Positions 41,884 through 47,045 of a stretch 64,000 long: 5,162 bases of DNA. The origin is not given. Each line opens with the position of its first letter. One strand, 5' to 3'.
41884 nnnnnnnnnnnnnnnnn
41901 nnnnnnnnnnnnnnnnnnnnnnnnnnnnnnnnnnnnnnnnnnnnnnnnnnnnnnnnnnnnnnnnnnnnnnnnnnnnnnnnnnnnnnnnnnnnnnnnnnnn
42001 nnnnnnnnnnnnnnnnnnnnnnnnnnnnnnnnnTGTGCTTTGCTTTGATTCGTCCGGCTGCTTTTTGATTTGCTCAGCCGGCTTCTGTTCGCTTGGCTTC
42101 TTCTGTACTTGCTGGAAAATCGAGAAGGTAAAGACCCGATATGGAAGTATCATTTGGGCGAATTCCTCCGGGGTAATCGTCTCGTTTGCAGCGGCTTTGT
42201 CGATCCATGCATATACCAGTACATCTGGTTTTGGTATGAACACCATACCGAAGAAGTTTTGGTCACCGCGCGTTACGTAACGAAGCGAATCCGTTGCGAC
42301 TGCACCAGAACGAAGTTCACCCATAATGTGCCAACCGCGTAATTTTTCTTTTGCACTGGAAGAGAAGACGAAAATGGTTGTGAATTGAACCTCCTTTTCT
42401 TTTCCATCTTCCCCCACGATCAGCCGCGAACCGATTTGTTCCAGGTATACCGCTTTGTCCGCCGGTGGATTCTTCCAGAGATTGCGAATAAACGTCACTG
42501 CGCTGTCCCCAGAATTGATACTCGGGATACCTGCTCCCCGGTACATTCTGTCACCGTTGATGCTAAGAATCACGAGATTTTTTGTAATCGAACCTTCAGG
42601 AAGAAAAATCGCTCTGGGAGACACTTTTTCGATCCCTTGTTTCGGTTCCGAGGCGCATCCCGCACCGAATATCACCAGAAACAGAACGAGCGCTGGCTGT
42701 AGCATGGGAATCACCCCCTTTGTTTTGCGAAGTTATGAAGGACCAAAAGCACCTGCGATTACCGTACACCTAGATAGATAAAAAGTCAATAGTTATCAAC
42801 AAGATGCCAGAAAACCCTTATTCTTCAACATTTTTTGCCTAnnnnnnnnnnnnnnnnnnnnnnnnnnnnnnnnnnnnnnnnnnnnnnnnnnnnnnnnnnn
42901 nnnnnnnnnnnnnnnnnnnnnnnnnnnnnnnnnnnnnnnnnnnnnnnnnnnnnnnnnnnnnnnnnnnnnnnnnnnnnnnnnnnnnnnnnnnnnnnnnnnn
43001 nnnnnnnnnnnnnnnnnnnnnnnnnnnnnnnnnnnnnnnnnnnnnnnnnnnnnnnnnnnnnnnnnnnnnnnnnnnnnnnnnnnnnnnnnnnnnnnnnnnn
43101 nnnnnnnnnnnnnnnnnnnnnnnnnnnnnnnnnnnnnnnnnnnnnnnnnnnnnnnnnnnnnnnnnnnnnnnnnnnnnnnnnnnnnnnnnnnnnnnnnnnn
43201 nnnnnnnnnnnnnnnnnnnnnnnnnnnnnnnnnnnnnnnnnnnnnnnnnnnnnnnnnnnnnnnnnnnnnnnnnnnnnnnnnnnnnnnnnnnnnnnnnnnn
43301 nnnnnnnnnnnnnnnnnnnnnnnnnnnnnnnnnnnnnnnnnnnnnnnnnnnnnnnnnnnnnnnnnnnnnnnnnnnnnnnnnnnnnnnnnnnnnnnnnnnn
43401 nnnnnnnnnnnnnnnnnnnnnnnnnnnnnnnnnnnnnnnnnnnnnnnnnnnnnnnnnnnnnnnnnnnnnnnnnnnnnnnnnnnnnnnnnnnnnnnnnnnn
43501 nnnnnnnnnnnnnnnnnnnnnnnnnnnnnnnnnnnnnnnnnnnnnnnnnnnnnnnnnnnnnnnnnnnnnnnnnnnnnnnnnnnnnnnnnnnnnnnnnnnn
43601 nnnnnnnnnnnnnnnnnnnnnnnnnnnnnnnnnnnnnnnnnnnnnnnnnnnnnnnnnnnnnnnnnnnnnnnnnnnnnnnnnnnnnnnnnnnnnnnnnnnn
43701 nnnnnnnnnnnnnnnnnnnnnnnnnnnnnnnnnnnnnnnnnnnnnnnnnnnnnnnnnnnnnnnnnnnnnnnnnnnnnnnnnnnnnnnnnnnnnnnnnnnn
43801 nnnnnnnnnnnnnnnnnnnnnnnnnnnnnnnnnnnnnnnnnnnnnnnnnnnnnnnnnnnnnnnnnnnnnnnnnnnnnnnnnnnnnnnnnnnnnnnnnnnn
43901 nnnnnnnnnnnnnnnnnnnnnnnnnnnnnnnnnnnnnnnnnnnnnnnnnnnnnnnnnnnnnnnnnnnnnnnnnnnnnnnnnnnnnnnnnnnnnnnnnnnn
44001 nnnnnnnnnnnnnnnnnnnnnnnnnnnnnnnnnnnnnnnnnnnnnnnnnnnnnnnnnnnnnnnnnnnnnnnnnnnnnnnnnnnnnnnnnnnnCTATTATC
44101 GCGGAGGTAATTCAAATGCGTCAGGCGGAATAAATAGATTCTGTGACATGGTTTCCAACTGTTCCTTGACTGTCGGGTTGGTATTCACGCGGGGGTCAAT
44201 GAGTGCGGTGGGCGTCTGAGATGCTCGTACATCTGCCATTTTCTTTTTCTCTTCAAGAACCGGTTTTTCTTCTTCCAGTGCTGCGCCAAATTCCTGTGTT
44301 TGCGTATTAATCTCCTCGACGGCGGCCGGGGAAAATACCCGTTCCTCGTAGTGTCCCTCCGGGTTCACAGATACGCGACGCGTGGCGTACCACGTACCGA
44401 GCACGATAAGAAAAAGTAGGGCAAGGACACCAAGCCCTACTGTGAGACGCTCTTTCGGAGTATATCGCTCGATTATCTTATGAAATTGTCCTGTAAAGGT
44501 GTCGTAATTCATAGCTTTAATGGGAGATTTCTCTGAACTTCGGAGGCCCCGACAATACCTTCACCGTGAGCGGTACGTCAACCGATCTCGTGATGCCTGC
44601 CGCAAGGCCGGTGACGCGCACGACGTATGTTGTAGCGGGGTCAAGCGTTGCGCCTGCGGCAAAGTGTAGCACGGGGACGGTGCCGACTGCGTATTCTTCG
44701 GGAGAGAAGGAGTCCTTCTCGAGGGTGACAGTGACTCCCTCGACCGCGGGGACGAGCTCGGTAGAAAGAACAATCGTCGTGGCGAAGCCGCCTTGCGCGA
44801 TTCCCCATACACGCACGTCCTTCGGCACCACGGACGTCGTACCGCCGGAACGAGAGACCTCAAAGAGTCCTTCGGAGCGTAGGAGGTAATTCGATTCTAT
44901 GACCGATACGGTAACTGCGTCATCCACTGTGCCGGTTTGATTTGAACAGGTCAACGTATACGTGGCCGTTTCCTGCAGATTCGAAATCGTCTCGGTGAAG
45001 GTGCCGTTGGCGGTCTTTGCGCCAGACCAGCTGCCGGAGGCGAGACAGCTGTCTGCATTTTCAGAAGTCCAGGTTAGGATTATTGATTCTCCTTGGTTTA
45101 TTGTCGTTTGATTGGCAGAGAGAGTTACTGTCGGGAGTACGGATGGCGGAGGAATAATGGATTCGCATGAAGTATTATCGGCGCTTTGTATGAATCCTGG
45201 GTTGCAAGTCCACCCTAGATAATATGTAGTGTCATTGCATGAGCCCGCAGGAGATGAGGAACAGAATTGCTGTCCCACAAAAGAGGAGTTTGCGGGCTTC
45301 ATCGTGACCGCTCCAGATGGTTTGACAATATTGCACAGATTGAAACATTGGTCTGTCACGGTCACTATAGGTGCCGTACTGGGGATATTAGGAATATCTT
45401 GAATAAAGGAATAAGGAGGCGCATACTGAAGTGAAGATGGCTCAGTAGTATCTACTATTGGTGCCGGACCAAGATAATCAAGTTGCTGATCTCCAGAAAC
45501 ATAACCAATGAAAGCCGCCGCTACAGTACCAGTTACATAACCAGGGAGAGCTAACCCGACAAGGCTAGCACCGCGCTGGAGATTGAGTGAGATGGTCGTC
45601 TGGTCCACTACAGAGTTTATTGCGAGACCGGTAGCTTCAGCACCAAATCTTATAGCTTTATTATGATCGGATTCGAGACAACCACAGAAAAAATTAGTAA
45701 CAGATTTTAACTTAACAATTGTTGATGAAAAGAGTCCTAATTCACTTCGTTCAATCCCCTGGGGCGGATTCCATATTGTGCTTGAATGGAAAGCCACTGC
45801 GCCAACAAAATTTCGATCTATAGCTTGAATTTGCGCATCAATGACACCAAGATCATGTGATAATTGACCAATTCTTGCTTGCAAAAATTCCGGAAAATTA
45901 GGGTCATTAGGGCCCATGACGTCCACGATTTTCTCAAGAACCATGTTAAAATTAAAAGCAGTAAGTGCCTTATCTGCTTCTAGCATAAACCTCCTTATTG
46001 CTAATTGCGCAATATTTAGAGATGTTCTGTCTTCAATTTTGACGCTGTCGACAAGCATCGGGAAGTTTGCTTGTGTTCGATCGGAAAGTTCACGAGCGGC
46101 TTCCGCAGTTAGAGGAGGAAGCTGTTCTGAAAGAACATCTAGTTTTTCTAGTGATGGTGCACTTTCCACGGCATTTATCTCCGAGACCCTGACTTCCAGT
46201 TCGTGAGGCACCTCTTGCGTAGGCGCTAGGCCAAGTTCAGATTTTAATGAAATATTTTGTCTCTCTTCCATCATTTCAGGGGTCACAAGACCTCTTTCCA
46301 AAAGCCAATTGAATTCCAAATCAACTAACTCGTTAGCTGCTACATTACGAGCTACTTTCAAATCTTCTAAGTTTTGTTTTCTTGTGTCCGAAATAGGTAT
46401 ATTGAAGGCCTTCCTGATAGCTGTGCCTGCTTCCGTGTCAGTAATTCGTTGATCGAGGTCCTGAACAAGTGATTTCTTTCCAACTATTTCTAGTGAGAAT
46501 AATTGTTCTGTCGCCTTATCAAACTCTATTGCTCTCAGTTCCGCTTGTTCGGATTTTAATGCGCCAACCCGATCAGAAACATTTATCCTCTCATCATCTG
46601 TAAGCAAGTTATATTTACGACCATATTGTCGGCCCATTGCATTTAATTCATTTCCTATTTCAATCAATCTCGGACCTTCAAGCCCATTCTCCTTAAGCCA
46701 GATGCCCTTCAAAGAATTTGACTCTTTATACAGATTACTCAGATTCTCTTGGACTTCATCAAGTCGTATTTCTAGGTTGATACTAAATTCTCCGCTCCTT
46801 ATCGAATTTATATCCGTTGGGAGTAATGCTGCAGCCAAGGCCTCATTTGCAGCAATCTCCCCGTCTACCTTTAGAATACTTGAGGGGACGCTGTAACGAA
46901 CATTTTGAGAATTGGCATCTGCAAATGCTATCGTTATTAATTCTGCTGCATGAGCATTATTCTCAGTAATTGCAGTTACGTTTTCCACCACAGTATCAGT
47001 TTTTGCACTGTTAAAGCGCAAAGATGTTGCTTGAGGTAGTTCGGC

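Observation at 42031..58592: Operon-like block: 4691-aa secreted giant protein, small membrane protein, Cys-rich HEXXH metalloprotease and lipoprotein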

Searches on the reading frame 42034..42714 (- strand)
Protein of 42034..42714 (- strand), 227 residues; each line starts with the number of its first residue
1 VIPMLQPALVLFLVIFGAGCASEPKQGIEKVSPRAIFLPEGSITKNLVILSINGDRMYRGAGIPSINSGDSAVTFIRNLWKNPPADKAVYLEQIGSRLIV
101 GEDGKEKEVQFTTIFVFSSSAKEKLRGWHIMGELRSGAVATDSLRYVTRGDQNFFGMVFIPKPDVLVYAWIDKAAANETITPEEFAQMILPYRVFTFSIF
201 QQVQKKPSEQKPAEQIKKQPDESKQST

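Call 5: search_protein_families(library=pfam, proteins=[window:42034-42714:-], max_evalue=0.01)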
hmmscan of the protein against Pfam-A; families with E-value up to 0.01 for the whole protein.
window:42034-42714:- (227 aa): 0 families

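Call 10: search_protein_families(library=pfam, proteins=[window:42034-42714:-], max_evalue=1)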
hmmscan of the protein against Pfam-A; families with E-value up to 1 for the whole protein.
window:42034-42714:- (227 aa): 0 families

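Call 15: search_protein_families(library=ncbifam, proteins=[window:42034-42714:-], max_evalue=1)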
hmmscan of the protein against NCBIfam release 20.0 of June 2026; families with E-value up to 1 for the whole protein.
window:42034-42714:- (227 aa): 1 family
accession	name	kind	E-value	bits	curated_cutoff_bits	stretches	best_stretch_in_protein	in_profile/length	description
NF002953.0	PRK03606.2-4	equivalog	0.14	12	315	1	66-110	112-152/169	ureidoglycolate lyase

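Call 30: list_cluster_members(proteins=[P0001, window:42034-42705:-, window:44099-44512:-])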
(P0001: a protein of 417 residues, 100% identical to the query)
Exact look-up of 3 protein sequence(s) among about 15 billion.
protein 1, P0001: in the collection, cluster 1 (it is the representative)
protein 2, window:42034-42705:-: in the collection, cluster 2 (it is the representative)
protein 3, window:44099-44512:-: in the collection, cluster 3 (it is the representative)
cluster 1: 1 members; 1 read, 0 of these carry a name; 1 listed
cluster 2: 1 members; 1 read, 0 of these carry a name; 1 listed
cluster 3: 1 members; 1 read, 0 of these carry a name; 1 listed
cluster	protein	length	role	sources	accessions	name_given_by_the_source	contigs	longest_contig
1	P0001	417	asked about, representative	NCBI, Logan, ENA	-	-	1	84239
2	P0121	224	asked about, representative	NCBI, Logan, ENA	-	-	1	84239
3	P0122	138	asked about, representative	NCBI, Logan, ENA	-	-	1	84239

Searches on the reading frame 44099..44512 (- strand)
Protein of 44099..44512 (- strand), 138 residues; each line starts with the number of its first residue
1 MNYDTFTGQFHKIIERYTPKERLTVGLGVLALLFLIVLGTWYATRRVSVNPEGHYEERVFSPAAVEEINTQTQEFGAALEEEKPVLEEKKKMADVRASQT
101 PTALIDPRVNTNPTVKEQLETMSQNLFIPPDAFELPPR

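Call 5: search_protein_families(library=pfam, proteins=[window:44099-44512:-], max_evalue=0.01)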
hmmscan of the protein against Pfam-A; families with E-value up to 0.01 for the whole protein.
window:44099-44512:- (138 aa): 0 families

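Call 10: search_protein_families(library=pfam, proteins=[window:44099-44512:-], max_evalue=1)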
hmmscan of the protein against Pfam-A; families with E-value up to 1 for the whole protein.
window:44099-44512:- (138 aa): 2 families
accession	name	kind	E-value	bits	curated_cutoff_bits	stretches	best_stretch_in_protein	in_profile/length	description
PF14991.11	MLANA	-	0.024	15.3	27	1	20-101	23-101/117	Protein melan-A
PF13567.11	DUF4131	-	0.1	12.7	31.6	1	20-57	26-63/165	Domain of unknown function (DUF4131)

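Call 15: search_protein_families(library=ncbifam, proteins=[window:44099-44512:-], max_evalue=1)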
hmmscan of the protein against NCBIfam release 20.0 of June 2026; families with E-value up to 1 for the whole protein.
window:44099-44512:- (138 aa): 1 family
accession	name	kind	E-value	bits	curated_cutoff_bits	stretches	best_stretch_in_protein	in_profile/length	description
NF047756.1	LIC11435_fam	equivalog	0.07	12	380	1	2-71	271-338/360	LIC11435 family protein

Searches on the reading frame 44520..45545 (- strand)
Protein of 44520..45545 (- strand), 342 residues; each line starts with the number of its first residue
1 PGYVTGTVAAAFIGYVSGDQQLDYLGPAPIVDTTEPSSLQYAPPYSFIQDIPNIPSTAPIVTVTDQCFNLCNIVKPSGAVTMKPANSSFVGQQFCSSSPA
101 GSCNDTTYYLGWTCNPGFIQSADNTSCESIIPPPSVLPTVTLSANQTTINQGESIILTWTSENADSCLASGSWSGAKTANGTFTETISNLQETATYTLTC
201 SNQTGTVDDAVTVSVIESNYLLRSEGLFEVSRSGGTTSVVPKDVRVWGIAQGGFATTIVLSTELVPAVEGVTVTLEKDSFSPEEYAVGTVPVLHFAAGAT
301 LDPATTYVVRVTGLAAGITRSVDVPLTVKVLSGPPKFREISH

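Call 10: search_protein_families(library=pfam, proteins=[window:44520-45545:-], max_evalue=1)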
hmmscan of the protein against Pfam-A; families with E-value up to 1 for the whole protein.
window:44520-45545:- (342 aa): 2 families
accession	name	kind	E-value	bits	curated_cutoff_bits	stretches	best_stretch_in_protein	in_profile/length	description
PF15417.11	DUF4624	-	0.003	18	25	1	151-221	58-125/132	Domain of unknown function (DUF4624)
PF12662.13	cEGF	-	0.039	14.2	26.6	1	113-128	5-20/24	Complement Clr-like EGF-like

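Call 15: search_protein_families(library=ncbifam, proteins=[window:44520-45455:-], max_evalue=1)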
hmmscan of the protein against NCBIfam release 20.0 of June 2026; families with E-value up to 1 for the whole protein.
window:44520-45455:- (312 aa): 1 family
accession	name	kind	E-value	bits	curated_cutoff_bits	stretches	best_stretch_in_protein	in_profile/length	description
NF038111.1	rhom_dep_M36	equivalog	0.19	9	1700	1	108-207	1187-1298/1315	rhombosortase-dependent M36 family metallopeptidase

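Call 16: search_protein_families(library=pfam, proteins=[window:44520-45455:-], max_evalue=5)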
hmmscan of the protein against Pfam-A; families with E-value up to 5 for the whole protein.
window:44520-45455:- (312 aa): 3 families
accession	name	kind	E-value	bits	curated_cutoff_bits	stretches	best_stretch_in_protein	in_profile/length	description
PF15417.11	DUF4624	-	0.0026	18.2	25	1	121-191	58-125/132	Domain of unknown function (DUF4624)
PF12662.13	cEGF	-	0.039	14.3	26.6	1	83-98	5-20/24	Complement Clr-like EGF-like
PF19078.6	Big_12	-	1.7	9.3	27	1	107-188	4-81/102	Bacterial Ig-like domain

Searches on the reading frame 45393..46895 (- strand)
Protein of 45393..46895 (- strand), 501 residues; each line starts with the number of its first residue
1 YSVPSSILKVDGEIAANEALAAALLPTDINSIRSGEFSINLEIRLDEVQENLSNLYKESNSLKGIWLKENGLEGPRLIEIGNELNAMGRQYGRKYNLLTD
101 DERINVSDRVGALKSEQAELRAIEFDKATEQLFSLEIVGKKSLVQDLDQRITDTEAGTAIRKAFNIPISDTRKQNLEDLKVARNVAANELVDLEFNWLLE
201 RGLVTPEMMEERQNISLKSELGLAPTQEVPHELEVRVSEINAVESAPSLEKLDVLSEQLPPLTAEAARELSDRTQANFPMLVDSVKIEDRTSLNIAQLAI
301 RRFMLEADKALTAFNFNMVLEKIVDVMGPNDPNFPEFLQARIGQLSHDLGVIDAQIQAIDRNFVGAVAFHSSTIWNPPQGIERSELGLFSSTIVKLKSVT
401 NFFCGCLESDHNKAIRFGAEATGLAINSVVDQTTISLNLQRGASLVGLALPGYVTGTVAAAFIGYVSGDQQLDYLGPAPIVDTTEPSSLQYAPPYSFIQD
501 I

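Call 10: search_protein_families(library=pfam, proteins=[window:45393-46895:-], max_evalue=1)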
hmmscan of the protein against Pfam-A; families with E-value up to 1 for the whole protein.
window:45393-46895:- (501 aa): 1 family
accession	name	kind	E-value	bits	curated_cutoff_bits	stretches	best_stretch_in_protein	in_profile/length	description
PF04272.19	Phospholamban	-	0.18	11.8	25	1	158-180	10-32/52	Phospholamban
